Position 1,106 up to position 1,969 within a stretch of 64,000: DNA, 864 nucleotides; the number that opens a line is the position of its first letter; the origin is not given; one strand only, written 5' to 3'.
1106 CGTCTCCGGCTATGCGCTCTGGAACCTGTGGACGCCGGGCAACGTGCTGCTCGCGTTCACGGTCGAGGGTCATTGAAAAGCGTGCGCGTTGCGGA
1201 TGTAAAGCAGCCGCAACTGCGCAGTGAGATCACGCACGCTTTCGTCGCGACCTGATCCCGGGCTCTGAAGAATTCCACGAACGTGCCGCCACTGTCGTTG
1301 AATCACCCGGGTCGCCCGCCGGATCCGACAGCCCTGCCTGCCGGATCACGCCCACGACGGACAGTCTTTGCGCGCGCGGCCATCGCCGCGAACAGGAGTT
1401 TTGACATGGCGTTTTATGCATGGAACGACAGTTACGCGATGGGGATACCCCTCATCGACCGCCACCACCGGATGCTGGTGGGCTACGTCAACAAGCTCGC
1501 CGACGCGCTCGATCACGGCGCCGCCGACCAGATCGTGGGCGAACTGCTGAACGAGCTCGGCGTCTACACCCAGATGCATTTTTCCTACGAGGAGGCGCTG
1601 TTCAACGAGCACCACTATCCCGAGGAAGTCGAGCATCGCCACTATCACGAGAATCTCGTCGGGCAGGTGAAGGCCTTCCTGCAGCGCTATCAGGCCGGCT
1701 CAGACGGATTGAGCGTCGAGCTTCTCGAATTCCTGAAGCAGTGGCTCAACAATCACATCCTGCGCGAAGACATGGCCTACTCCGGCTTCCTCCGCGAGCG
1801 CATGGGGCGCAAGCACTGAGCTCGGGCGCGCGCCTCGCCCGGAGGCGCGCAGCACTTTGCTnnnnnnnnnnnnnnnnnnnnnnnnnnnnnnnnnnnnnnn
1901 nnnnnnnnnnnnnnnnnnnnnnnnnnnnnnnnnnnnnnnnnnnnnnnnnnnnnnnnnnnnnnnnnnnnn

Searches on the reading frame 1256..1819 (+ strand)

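Call 33: search_protein_families(library=pfam, proteins=[window:1256-1819:+], max_evalue=0.00001)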
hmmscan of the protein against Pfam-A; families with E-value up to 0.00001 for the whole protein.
window:1256-1819:+ (187 aa): 1 family
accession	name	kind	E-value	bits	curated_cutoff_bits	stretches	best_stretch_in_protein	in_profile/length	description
PF01814.28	Hemerythrin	-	4.1e-14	53.6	25.3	1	63-175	2-123/127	Hemerythrin HHE cation binding domain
